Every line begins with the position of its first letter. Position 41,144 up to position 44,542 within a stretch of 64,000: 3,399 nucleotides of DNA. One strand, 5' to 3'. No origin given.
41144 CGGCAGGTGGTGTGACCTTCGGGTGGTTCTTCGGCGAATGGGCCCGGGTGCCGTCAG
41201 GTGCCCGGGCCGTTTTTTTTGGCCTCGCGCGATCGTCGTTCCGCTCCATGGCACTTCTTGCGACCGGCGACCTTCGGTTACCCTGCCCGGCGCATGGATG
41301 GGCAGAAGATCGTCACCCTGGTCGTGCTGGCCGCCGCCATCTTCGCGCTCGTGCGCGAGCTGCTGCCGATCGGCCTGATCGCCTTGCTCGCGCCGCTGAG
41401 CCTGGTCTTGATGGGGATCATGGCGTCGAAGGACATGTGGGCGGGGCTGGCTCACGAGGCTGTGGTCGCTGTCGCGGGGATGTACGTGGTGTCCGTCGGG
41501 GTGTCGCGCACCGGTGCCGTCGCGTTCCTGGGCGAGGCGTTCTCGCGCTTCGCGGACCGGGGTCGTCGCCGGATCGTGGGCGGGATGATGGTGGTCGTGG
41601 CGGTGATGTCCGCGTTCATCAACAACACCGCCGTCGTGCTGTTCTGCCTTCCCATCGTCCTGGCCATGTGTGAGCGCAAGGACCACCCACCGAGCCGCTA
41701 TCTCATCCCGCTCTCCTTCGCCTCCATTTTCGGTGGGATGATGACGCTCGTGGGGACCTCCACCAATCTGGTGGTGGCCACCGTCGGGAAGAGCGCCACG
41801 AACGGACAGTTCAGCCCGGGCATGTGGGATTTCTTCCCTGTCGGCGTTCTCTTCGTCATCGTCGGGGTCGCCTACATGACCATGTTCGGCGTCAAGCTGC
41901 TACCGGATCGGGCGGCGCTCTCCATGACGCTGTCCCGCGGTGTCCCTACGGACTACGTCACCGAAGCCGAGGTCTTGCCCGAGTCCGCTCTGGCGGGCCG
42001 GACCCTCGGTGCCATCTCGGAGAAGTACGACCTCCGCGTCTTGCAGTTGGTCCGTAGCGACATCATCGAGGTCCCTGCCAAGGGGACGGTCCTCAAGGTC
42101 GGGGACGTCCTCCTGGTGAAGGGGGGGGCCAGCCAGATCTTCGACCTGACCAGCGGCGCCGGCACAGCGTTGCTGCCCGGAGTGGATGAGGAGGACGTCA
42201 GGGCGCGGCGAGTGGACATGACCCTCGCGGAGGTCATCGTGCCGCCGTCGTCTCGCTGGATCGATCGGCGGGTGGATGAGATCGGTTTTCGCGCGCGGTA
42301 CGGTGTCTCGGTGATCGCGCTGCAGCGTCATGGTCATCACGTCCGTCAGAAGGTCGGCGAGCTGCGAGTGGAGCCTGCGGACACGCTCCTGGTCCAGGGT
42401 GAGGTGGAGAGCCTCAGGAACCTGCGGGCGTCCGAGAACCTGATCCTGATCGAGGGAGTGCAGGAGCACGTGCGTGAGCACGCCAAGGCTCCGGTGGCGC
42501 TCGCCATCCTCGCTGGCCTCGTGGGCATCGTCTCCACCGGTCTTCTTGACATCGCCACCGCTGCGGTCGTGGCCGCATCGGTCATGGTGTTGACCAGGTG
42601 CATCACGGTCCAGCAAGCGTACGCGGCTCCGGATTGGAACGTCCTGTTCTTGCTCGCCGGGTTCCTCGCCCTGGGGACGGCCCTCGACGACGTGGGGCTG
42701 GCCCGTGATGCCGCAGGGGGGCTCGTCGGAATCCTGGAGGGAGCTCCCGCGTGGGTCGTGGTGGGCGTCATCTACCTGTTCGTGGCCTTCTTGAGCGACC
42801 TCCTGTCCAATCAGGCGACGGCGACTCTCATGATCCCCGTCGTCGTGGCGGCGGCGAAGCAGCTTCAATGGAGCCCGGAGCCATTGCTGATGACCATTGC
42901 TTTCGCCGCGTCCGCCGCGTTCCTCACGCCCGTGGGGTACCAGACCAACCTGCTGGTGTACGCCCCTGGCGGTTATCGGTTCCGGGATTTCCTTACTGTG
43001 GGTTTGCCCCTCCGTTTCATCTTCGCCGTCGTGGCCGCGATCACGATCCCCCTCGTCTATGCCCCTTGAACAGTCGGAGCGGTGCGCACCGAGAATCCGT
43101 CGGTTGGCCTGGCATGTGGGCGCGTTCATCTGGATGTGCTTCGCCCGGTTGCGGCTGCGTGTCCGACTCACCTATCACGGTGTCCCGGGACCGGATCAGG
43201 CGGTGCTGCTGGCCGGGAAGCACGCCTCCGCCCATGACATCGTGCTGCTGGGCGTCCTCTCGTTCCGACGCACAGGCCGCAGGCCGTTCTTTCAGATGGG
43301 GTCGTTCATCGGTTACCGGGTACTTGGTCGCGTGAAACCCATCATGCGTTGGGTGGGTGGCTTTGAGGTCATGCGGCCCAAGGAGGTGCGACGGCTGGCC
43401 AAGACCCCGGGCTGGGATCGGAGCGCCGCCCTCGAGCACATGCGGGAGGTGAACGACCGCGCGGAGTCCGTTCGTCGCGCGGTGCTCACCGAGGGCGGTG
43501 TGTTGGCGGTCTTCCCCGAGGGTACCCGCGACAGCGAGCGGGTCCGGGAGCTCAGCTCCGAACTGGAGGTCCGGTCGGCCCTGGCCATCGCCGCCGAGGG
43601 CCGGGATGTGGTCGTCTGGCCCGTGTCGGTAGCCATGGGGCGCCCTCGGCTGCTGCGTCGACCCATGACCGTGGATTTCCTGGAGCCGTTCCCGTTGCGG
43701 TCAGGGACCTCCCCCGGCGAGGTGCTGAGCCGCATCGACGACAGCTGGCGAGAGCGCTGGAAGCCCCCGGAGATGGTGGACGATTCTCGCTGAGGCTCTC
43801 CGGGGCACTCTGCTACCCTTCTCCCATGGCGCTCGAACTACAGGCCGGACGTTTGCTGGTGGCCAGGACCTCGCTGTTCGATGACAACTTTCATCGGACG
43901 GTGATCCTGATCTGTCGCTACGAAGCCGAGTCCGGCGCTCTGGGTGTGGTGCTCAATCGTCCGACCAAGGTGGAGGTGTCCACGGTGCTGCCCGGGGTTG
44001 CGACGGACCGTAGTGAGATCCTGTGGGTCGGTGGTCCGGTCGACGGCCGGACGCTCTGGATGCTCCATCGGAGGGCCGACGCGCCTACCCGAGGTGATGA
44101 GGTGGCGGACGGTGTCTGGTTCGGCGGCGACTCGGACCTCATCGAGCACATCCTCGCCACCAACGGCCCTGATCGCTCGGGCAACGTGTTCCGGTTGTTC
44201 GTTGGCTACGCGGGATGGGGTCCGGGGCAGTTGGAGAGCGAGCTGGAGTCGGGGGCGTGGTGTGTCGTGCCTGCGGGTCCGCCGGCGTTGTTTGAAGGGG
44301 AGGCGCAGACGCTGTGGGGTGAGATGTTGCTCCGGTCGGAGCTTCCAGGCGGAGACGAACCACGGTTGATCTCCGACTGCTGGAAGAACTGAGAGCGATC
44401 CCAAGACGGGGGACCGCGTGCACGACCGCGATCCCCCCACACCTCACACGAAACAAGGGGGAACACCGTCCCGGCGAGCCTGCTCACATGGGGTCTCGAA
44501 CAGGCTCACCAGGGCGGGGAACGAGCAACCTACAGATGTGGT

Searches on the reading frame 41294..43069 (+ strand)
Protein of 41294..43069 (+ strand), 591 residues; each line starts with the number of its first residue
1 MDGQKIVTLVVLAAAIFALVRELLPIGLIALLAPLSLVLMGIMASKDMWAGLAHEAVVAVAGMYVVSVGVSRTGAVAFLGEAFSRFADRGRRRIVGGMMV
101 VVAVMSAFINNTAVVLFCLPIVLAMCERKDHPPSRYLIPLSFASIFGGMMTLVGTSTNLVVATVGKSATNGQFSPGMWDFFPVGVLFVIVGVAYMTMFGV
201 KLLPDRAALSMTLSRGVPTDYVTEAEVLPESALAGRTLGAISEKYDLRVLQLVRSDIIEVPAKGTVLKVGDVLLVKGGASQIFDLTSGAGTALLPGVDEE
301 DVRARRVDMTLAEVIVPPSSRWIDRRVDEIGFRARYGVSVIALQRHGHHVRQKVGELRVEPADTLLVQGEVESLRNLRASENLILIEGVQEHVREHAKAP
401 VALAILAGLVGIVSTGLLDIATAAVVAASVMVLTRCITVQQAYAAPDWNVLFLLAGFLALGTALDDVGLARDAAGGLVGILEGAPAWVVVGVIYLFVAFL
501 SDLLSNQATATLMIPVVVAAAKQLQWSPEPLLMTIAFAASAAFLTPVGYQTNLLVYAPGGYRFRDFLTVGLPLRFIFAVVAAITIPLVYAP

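Call 10: search_protein_families(library=pfam, proteins=[window:41294-43069:+], max_evalue=0.01)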
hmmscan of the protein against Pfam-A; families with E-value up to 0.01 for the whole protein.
window:41294-43069:+ (591 aa): 3 families
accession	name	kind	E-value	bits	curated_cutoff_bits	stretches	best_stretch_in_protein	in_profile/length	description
PF03600.22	CitMHS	-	2.6e-83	280.4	31.9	2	18-528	3-328/336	Citrate transporter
PF02080.26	TrkA_C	-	1.8e-24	85.8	27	2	311-379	1-68/71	TrkA-C domain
PF00939.25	Na_sulph_symp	-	2.8e-23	83.1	27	2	409-585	281-462/472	Sodium:sulfate symporter transmembrane region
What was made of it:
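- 41294..43069 (+): CitMHS/DASS transporter with two TrkA_C domains. It is a neighbour of the RNA, not part of the RNA unit. Pfam (call 10).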

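Call 11: find_related_loci(query=window:41294-43069:+, collection=genome_contigs, flank=4000)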
Query window:41294-43069:+ (591 aa) in genome_contigs; peptide patterns used: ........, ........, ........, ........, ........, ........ (x = any residue, [..] = any of these).
96 stretches matched a pattern; 5 encode a relative of the query (tblastn E <= 1e-3); 5 distinct loci.
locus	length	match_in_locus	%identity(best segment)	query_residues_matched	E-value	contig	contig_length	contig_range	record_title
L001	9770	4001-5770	77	1-591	0e+0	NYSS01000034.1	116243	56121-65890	MAG: Planctomycetota bacterium isolate CPC9 68466, whole genome shotgun sequence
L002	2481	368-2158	76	1-590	0e+0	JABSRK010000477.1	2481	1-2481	MAG: Planctomycetota bacterium isolate DT_84 DT-Planctomycetota-1_scaffold_477, whole genome shotgun sequence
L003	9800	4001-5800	68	1-589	0e+0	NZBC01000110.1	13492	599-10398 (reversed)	MAG: Planctomycetota bacterium isolate ARS1434 MHASMcontig_409808, whole genome shotgun sequence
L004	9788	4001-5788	63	1-591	0e+0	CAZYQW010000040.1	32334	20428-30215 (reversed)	MAG TPA_asm: uncultured Phycisphaeraceae bacterium isolate binchicken_co31_357 genome assembly, contig: k141_3180022, wh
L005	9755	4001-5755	33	6-585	7e-87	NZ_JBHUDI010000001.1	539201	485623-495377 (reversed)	Haloarchaeobius amylolyticus strain CGMCC 1.12230 GCM70020382_4, whole genome shotgun sequence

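Call 22: find_homologous_proteins(query=window:41294-43069:+, max_evalue=1e-50)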
Query window:41294-43069:+ (591 aa): 1243 proteins with E <= 1e-50 among 8000 candidates; the best 120 are listed.
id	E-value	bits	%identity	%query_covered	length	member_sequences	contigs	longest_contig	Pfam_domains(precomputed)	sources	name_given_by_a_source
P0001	0.0e+0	1249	100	100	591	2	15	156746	PF00939.26,PF02080.27,PF03600.23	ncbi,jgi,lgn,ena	-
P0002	1.3e-290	983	77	100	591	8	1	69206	PF00939.26,PF02080.27,PF03600.23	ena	-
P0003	7.5e-289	977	78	100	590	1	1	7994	PF00939.26,PF02080.27,PF03600.23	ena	-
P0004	8.7e-289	977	76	100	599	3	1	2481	PF00939.26,PF02080.27,PF03600.23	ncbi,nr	ncbi:MAG: SLC13 family permease [Planctomycetes bacterium]|nr:SLC13 family permease [Planctomycetota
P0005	3.2e-285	965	76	100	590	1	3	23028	PF02080.27,PF03600.23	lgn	-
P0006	3.7e-253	859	68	100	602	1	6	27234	PF00939.26,PF02080.27,PF03600.23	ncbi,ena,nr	ncbi:MAG: hypothetical protein CMJ83_09230 [Planctomycetes bacterium]|nr:hypothetical protein [Planc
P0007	6.4e-234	796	64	100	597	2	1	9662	PF00939.26,PF02080.27,PF03600.23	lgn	-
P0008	7.2e-229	779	61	100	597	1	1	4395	PF00939.26,PF02080.27,PF03600.23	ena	-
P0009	5.3e-228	776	62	100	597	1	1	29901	PF00939.26,PF02080.27,PF03600.23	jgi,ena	-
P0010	3.1e-227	774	63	100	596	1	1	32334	PF00939.26,PF02080.27,PF03600.23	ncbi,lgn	-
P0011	2.8e-225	767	62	100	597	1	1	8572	PF00939.26,PF02080.27,PF03600.23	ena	-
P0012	1.6e-218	745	60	99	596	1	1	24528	PF00939.26,PF02080.27,PF03600.23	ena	-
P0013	3.2e-215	734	59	100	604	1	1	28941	PF00939.26,PF02080.27,PF03600.23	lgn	-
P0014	8.1e-213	726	60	100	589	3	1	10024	PF00939.26,PF02080.27,PF06808.19,PF03600.23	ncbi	-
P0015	1.0e-212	726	62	92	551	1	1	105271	PF00939.26,PF02080.27,PF03600.23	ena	-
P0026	3.0e-165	569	79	54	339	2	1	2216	PF00939.26,PF02080.27,PF03600.23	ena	-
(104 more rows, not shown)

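Call 23: find_encoding_contigs(protein=P0003, flank=3000, max_places=3)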
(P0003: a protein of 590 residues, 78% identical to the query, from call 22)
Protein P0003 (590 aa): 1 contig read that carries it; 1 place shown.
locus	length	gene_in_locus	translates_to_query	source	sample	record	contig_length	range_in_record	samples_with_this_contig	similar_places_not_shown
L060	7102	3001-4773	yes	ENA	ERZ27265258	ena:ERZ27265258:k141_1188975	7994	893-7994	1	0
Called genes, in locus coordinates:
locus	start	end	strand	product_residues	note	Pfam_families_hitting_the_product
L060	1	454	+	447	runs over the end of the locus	?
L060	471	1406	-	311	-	PF01734:Patatin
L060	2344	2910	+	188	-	-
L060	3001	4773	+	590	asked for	PF00939:Na_sulph_symp, PF03600:CitMHS, PF02080:TrkA_C, PF00939:Na_sulph_symp, PF03600:CitMHS (weak)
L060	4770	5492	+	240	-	PF01553:Acyltransferase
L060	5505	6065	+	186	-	PF02622:DUF179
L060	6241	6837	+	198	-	-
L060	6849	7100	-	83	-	?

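Call 24: find_encoding_contigs(protein=P0005, flank=3000, max_places=3)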
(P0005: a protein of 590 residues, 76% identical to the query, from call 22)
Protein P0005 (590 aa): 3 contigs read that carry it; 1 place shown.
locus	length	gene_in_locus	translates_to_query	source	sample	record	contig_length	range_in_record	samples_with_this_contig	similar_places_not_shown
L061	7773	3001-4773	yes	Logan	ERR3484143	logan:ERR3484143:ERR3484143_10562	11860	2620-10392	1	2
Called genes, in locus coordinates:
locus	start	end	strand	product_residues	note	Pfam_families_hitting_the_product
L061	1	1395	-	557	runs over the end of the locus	PF05157:MshEN, PF00437:T2SSE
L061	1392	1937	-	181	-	PF08334:T2SSG (weak)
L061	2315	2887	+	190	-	-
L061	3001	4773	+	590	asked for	PF03600:CitMHS, PF02080:TrkA_C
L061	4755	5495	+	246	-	PF01553:Acyltransferase (weak)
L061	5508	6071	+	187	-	PF02622:DUF179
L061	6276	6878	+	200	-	-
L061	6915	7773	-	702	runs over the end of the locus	PF03190:Thioredox_DsbH, PF13899:Thioredoxin_7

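Call 25: find_encoding_contigs(protein=P0001, flank=3000, max_places=10)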
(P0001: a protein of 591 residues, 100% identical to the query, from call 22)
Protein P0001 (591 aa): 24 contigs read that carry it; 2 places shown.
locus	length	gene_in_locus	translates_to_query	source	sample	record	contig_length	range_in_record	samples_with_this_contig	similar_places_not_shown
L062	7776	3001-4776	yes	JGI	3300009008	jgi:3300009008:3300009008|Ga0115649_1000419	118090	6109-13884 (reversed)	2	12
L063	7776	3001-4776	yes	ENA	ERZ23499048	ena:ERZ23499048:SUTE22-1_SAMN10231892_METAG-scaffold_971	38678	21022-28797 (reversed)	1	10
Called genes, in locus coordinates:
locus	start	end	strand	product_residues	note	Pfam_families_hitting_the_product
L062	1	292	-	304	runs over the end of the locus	PF01734:Patatin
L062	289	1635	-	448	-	PF00501:AMP-binding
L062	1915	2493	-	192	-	PF04542:Sigma70_r2 (weak), PF08281:Sigma70_r4_2, PF04545:Sigma70_r4 (weak)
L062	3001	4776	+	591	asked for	PF00939:Na_sulph_symp, PF03600:CitMHS, PF02080:TrkA_C, PF00939:Na_sulph_symp, PF03600:CitMHS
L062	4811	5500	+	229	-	PF01553:Acyltransferase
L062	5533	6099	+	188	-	PF02622:DUF179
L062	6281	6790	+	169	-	-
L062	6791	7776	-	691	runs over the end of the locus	PF03190:Thioredox_DsbH, PF13899:Thioredoxin_7, PF13098:Thioredoxin_2 (weak), PF07470:Glyco_hydro_88 (faint)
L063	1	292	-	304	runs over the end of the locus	PF01734:Patatin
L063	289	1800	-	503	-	PF00501:AMP-binding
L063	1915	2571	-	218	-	PF04542:Sigma70_r2 (weak), PF08281:Sigma70_r4_2, PF04545:Sigma70_r4 (weak)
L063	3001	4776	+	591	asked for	PF00939:Na_sulph_symp, PF03600:CitMHS, PF02080:TrkA_C, PF00939:Na_sulph_symp, PF03600:CitMHS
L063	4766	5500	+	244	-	PF01553:Acyltransferase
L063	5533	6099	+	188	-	PF02622:DUF179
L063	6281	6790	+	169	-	-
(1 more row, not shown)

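Call 31: find_encoding_contigs(protein=P0002, flank=3500, max_places=4)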
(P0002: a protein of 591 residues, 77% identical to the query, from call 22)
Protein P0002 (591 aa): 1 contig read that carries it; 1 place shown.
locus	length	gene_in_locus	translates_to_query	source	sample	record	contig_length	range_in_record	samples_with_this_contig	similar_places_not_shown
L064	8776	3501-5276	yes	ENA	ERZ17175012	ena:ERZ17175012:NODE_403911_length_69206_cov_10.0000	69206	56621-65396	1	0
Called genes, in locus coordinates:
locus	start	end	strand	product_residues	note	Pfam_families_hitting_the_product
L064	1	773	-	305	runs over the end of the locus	PF01734:Patatin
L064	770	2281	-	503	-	PF00501:AMP-binding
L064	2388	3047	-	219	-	PF04542:Sigma70_r2 (weak), PF08281:Sigma70_r4_2, PF04545:Sigma70_r4 (faint)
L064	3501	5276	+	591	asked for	PF00939:Na_sulph_symp, PF03600:CitMHS, PF02080:TrkA_C, PF00939:Na_sulph_symp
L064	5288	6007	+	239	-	PF01553:Acyltransferase (weak)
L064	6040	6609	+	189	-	PF02622:DUF179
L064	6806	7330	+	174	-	-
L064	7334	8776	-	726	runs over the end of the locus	PF03190:Thioredox_DsbH, PF13098:Thioredoxin_2 (weak), PF13899:Thioredoxin_7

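Call 32: find_encoding_contigs(protein=P0007, flank=3500, max_places=3)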
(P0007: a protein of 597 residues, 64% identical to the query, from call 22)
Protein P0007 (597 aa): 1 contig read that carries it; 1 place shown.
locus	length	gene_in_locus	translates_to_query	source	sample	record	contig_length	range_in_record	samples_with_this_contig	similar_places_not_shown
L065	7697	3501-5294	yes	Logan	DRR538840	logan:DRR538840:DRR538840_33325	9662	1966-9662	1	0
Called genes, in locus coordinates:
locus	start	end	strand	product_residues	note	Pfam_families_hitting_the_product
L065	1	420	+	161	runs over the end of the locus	PF01927:Mut7-C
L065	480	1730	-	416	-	PF07394:DUF1501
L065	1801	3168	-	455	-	PF08811:DUF1800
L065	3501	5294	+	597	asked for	PF00939:Na_sulph_symp, PF03600:CitMHS, PF02080:TrkA_C, PF00939:Na_sulph_symp, PF03600:CitMHS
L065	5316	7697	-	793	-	?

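Call 33: find_encoding_contigs(protein=P0009, flank=3500, max_places=3)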
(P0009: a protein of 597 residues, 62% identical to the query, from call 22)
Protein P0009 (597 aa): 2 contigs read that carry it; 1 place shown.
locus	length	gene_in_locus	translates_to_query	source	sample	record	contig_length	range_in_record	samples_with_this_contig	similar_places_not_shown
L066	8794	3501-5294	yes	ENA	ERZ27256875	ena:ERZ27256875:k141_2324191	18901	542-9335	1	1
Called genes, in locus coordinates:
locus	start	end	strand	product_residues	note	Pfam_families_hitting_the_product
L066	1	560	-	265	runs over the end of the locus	PF12679:ABC2_membrane_2, PF12730:ABC2_membrane_4 (faint), PF13346:ABC2_membrane_5 (faint), PF12698:ABC2_membrane_3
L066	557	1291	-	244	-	PF00005:ABC_tran, PF13304:AAA_21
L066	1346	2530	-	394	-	-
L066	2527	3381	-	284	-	PF04305:DUF455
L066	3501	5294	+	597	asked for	PF03600:CitMHS, PF00939:Na_sulph_symp (weak), PF02080:TrkA_C, PF00939:Na_sulph_symp, PF03600:CitMHS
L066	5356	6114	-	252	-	-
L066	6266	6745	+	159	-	PF04417:DUF501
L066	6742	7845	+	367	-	PF25182:NonGDSL (weak), PF00657:Lipase_GDSL (weak), PF13472:Lipase_GDSL_2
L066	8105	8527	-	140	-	PF00210:Ferritin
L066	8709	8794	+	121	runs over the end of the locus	PF00903:Glyoxalase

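Call 40: find_encoding_contigs(protein=P0026, flank=3000, max_places=3)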
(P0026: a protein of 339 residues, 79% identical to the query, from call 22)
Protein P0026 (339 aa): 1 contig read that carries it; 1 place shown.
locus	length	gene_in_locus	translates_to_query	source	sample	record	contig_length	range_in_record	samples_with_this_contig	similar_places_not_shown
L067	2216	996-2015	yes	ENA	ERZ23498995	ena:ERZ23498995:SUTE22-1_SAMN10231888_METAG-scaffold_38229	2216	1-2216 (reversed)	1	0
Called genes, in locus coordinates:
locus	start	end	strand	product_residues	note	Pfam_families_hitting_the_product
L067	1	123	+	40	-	?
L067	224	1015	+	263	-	-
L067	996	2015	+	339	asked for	PF03600:CitMHS, PF02080:TrkA_C, PF00939:Na_sulph_symp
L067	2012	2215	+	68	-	?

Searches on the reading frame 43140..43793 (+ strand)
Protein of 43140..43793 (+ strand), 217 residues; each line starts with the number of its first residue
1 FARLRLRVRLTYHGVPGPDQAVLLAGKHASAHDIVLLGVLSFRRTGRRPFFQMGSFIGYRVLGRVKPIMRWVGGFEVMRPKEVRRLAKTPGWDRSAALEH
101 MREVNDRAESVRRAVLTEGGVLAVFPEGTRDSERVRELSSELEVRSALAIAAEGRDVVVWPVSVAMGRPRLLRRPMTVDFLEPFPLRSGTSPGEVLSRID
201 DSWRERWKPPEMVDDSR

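Call 10: search_protein_families(library=pfam, proteins=[window:43140-43793:+], max_evalue=0.01)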
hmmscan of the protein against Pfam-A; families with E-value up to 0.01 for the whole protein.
window:43140-43793:+ (217 aa): 1 family
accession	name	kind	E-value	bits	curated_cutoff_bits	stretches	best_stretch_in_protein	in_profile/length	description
PF01553.26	Acyltransferase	-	4.7e-09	36.6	23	1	19-164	13-131/132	Acyltransferase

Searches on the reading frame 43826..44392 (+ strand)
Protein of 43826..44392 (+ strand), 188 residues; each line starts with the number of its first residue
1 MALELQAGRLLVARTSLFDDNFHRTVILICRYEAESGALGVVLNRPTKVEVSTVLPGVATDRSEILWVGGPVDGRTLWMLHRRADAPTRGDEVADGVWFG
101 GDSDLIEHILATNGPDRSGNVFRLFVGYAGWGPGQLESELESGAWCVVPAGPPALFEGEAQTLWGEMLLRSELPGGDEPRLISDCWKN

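Call 10: search_protein_families(library=pfam, proteins=[window:43826-44392:+], max_evalue=0.01)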
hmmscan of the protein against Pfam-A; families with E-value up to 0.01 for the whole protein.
window:43826-44392:+ (188 aa): 1 family
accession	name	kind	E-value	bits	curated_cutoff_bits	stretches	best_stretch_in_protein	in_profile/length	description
PF02622.21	DUF179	-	6.7e-39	133.8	27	1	16-168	2-153/157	AlgH-like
